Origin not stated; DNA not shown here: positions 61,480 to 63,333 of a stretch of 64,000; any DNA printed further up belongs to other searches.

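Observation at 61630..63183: GT39 paralog that has lost the catalytic DE motif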

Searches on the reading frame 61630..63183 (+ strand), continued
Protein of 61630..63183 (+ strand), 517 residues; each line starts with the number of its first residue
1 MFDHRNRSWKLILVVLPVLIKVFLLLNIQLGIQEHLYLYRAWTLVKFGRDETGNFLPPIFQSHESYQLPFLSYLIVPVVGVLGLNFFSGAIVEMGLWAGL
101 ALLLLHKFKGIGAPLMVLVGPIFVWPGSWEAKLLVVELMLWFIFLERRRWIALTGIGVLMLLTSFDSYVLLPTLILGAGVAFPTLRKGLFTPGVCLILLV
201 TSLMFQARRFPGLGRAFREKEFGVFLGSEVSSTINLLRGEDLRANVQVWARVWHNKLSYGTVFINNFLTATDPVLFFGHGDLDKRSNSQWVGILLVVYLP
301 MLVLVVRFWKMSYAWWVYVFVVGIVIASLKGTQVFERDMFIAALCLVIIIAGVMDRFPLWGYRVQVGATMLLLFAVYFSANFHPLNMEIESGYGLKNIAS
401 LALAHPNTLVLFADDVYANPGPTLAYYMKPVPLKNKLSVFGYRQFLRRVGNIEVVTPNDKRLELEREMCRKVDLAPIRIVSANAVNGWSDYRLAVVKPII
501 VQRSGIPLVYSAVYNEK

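Call 46: fold_search(model_id=the predicted structure, library=pdb)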
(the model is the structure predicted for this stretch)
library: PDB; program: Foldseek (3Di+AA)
matches with E <= 10: 155; with E <= 0.001: 9
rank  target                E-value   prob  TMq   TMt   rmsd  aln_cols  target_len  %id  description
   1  6s7o_A                6.0e-06  1.00  0.46  0.38  13.6       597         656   13  Cryo-EM structure of human oligosaccharyltransferase complex OST-A (released 2019-12-18)
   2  8pn9_A                1.9e-05  1.00  0.46  0.38  13.4       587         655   12  Structure of human oligosaccharyltransferase OST-A complex bound to NGI-1 (released 2024-05-08)
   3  9n9j_I                2.0e-05  1.00  0.45  0.35  13.8       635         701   12  Structure of a GRP94 folding intermediate engaged with a CCDC134- and FKBP11-bound secretory translocon (released 2025-11-19)
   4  5f15                  2.1e-05  1.00  0.41  0.40  15.7       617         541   12  Crystal Structure of ArnT from Cupriavidus metallidurans bound to Undecaprenyl phosphate (released 2016-02-17)
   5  6s7t_A                5.1e-05  1.00  0.45  0.35  13.3       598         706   12  Cryo-EM structure of human oligosaccharyltransferase complex OST-B (released 2019-12-18)
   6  5ogl_A                1.2e-04  1.00  0.45  0.35  12.9       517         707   12  Structure of bacterial oligosaccharyltransferase PglB in complex with an acceptor peptide and an lipid-linked oligosac (released 2017-10-25)
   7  6gxc_A                1.2e-04  1.00  0.44  0.34  13.8       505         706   12  Bacterial oligosaccharyltransferase PglB in complex with an inhibitory peptide and a reactive lipid-linked oligosaccha (released 2018-11-14)
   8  8agc_A                3.4e-04  1.00  0.47  0.37  13.4       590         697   12  Structure of yeast oligosaccharylransferase complex with lipid-linked oligosaccharide and non-acceptor peptide bound (released 2022-12-07)
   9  7oci_F                6.6e-04  1.00  0.50  0.42  11.7       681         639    8  Cryo-EM structure of yeast Ost6p containing oligosaccharyltransferase complex (released 2022-02-16)
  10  3rce_A                1.2e-03  1.00  0.45  0.35  13.1       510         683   12  Bacterial oligosaccharyltransferase PglB (released 2011-06-15)
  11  8if8_C                1.5e-03  1.00  0.32  0.29  15.4       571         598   16  Arabinosyltransferase AftA (released 2023-05-31)
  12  8age_A                2.0e-03  1.00  0.43  0.36  11.8       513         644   11  Structure of yeast oligosaccharylransferase complex with acceptor peptide bound (released 2022-12-07)
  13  6ezn_F                2.1e-03  1.00  0.35  0.30  15.0       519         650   10  Cryo-EM structure of the yeast oligosaccharyltransferase (OST) complex (released 2018-01-17)
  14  9dlh                  2.6e-03  1.00  0.37  0.33  11.7       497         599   13  donor substrate analog-bound AftB (released 2025-06-25)
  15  6c26_A                1.2e-02  1.00  0.41  0.34  14.3       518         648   11  The Cryo-EM structure of a eukaryotic oligosaccharyl transferase complex (released 2018-01-31)
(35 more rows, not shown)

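Call 48: search_solved_structures(query=A4, max_evalue=10, show_alignments=5)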
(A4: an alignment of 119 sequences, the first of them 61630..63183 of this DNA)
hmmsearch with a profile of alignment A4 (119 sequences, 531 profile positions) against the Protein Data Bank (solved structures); distinct sequences matched with E-value up to 10: 6.
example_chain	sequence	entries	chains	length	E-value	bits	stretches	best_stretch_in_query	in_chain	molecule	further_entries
5ezm_A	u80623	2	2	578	3.9e-07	32.5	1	69-255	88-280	4-amino-4-deoxy-L-arabinose transferase or related glycosyltransferases of PMT family | 4-amino-4-deoxy-L-arabinose (L-Ara4N) transferase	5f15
8i9p_Lh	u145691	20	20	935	0.026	16.6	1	99-198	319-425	dolichyl-diphosphooligosaccharide--protein glycotransferase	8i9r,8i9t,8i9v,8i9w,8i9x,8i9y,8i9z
8jj5_D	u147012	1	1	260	0.3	13.1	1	290-352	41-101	UPK1B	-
7ns4_b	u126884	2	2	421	0.32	13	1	406-504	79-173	E3 ubiquitin-protein ligase RMD5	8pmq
7mcd_A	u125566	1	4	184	0.53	12.2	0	456-523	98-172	AI-designed TIM-barrel F15C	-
9qks_G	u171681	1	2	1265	1.1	11.2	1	355-420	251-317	ESX secretion system protein YukB,Green fluorescent protein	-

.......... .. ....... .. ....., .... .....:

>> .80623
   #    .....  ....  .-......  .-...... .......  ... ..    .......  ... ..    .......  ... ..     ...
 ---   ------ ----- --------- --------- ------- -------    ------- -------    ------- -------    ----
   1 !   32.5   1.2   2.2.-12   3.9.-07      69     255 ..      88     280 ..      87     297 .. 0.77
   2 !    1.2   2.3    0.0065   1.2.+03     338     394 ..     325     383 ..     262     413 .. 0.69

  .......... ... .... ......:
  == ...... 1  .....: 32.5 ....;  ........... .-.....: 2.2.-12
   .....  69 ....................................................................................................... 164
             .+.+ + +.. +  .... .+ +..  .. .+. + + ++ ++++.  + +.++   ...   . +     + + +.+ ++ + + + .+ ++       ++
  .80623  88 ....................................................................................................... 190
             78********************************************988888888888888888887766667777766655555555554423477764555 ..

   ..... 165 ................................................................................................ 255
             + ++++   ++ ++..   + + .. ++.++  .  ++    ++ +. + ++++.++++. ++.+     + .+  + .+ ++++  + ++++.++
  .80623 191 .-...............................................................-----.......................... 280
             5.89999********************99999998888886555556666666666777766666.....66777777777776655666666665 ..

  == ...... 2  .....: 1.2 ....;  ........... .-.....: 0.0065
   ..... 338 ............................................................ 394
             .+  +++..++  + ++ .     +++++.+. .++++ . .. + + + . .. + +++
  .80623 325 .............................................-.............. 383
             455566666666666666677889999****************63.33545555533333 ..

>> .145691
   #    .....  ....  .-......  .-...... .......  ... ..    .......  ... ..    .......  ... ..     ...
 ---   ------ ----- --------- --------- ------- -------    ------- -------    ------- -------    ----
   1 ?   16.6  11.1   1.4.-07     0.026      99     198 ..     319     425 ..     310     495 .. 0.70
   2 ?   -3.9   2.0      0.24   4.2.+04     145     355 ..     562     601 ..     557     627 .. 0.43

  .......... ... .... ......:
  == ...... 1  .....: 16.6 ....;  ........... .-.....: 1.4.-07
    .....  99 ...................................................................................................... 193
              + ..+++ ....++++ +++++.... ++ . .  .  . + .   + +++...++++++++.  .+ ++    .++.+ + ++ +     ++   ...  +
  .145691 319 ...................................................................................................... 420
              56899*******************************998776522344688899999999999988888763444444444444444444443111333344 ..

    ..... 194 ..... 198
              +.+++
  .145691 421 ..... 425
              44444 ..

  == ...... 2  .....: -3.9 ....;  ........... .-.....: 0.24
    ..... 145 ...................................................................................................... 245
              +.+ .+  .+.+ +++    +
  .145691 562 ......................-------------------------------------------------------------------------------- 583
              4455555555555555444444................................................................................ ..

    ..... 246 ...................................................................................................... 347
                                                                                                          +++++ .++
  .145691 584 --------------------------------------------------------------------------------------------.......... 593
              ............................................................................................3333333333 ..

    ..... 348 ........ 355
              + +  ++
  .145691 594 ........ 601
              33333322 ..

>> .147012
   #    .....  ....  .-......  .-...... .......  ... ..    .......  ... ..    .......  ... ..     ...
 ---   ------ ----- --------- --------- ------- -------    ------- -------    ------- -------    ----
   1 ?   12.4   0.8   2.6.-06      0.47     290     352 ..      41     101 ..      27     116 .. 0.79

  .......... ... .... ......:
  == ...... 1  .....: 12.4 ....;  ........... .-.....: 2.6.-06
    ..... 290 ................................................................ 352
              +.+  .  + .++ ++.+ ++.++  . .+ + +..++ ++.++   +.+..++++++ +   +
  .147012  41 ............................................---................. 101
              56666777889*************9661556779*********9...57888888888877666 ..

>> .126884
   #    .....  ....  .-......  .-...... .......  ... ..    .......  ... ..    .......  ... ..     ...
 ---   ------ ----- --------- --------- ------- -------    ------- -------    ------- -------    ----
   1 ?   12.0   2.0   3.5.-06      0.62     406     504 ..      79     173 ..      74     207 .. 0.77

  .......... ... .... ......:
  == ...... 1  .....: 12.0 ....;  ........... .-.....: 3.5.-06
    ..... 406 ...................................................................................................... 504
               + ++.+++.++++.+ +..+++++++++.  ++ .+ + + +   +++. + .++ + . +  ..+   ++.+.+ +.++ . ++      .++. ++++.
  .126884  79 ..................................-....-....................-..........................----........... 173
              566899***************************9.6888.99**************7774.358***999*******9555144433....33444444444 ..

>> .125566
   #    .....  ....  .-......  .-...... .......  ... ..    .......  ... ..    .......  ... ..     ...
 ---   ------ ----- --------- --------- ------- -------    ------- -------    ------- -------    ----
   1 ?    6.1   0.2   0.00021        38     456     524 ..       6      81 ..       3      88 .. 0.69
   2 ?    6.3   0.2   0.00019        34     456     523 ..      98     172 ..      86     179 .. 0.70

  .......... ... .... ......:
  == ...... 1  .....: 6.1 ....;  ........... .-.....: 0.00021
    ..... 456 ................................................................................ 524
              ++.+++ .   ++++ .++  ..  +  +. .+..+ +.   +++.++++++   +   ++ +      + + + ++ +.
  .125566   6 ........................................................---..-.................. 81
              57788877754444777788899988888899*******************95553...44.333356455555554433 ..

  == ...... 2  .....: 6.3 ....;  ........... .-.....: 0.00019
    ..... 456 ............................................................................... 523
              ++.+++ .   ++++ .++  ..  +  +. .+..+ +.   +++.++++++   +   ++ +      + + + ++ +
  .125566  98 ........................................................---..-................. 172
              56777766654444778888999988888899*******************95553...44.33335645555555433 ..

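Call 50: list_cluster_members(proteins=[P0001, P0007, P0005])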
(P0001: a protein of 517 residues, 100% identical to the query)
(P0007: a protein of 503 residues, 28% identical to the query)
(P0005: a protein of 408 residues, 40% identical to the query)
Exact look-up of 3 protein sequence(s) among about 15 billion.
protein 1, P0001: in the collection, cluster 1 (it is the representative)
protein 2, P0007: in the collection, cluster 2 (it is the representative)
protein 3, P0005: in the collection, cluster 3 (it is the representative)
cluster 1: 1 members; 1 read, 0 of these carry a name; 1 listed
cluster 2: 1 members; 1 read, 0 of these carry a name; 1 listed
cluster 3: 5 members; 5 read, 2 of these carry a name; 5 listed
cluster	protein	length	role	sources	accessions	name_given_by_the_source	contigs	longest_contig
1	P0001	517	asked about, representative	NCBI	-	-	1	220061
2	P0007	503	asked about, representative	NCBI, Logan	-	-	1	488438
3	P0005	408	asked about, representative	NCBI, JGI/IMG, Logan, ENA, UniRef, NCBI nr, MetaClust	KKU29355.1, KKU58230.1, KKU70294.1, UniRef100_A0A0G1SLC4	MAG: hypothetical protein UX80_C0005G0050 [Candidatus Amesbacteria bacterium ... | DUF2079 domain-containing protein n=2 Tax=Candidatus Amesiibacteriota TaxID=1752730 ... | MAG: hypothetical protein UX42_C0001G0107 [Microgenomates group bacterium ...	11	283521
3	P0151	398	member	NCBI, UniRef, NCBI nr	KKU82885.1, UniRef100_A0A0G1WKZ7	MAG: hypothetical protein UY11_C0036G0011 [Candidatus Amesbacteria bacterium ... | Uncharacterized protein n=1 Tax=Candidatus Amesbacteria bacterium GW2011_GWC2_47_8 ...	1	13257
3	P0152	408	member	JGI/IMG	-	-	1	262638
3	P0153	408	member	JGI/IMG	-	-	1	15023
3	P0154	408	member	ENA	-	-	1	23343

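Call 51: find_encoding_contigs(protein=P0012, flank=5000, max_places=1)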
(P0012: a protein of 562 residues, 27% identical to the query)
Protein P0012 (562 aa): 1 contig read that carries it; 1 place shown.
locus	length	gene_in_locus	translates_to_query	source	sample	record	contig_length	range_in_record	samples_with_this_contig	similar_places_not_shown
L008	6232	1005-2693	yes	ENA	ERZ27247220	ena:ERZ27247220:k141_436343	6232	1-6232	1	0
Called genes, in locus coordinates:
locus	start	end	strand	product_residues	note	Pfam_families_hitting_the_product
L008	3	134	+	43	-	?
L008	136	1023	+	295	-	PF00535:Glycos_transf_2, PF13641:Glyco_tranf_2_3, PF13712:Glyco_tranf_2_5 (weak), PF13632:Glyco_trans_2_3 (weak)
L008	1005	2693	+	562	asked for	-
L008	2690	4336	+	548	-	PF02366:PMT (weak), PF13231:PMT_2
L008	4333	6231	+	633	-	?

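Call 52: find_encoding_contigs(protein=P0026, flank=5000, max_places=1)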
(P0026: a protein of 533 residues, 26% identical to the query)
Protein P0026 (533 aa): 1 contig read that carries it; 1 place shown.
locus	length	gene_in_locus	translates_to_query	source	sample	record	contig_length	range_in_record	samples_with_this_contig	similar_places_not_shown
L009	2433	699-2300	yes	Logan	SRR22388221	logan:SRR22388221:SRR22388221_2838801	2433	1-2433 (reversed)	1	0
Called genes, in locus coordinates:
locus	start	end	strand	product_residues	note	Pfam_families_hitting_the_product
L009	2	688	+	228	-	?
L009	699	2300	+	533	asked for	-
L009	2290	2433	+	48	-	?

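Call 56: search_protein_families(library=pfam, proteins=[window:61630-63183:+, P0002, P0003, P0012, P0015], max_evalue=10)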
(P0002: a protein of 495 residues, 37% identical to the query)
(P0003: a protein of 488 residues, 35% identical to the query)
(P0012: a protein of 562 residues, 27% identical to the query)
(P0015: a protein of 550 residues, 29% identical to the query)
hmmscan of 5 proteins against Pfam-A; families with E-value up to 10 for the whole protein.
window:61630-63183:+ (517 aa): 0 families

P0002 (495 aa): 0 families

P0003 (488 aa): 0 families

P0012 (562 aa): 1 family
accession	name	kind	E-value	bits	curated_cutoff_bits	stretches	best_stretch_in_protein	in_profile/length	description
PF13231.12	PMT_2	-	0.0028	18.3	26.1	1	69-220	4-155/160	Dolichyl-phosphate-mannose-protein mannosyltransferase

P0015 (550 aa): 2 families
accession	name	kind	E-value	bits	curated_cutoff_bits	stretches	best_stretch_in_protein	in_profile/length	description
PF13231.12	PMT_2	-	2e-06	28.6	26.1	1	70-221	4-154/160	Dolichyl-phosphate-mannose-protein mannosyltransferase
PF08032.17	SpoU_sub_bind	-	0.049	14.4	22.8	1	420-452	1-31/76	RNA 2'-O ribose methyltransferase substrate binding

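Call 59: find_encoding_contigs(protein=P0009, flank=4000, max_places=1)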
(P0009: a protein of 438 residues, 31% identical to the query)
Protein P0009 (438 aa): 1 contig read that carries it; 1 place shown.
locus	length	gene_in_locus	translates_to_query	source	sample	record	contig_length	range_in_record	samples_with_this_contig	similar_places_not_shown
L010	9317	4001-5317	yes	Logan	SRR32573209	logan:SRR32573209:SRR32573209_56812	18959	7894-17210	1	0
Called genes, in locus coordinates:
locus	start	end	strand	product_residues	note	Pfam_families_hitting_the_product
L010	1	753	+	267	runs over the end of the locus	PF01551:Peptidase_M23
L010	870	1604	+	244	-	-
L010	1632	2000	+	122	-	PF05635:23S_rRNA_IVP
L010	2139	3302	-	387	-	PF00437:T2SSE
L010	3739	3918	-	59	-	-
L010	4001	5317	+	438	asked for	-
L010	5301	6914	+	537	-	PF13231:PMT_2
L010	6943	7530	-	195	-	-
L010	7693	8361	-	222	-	-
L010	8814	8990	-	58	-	PF01588:tRNA_bind (weak)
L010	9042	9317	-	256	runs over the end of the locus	PF03437:BtpA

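Call 60: find_encoding_contigs(protein=P0013, flank=4000, max_places=1)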
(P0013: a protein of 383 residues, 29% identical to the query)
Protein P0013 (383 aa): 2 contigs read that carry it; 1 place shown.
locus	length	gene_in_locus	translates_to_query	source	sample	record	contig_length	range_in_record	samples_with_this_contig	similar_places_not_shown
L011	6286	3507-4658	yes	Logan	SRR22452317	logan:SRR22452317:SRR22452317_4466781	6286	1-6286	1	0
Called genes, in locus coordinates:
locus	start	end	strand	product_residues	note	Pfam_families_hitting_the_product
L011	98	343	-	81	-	-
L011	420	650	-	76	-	-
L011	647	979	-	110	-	PF18924:DUF5674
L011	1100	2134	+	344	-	PF02661:Fic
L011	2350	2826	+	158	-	-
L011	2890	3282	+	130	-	-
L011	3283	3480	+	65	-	-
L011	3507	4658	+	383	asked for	-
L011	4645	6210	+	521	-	PF13231:PMT_2 (weak)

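Call 67: find_related_loci(query=A3, collection=metagenome_contigs, flank=3000)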
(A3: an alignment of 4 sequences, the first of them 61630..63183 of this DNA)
Query A3 (517 aa) in metagenome_contigs; peptide patterns used: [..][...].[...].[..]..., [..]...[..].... (x = any residue, [..] = any of these).
163 stretches matched a pattern; 4 encode a relative of the query (tblastn E <= 1e-3); 4 distinct loci.
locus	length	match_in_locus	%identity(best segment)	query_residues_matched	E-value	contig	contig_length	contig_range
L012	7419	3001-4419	33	5-510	6e-71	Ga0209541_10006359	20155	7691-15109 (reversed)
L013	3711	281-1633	35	29-489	1e-67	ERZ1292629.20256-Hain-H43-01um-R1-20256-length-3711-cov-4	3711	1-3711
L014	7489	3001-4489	30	4-514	4e-50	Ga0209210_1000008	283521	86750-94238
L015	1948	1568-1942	43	7-140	5e-23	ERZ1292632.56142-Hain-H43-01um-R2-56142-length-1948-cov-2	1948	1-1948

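Call 75: search_protein_families(library=ncbifam, proteins=[window:61630-63183:+, P0012], max_evalue=0.01)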
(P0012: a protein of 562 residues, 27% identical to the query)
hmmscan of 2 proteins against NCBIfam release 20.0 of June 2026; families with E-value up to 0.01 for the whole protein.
window:61630-63183:+ (517 aa): 0 families

P0012 (562 aa): 0 families
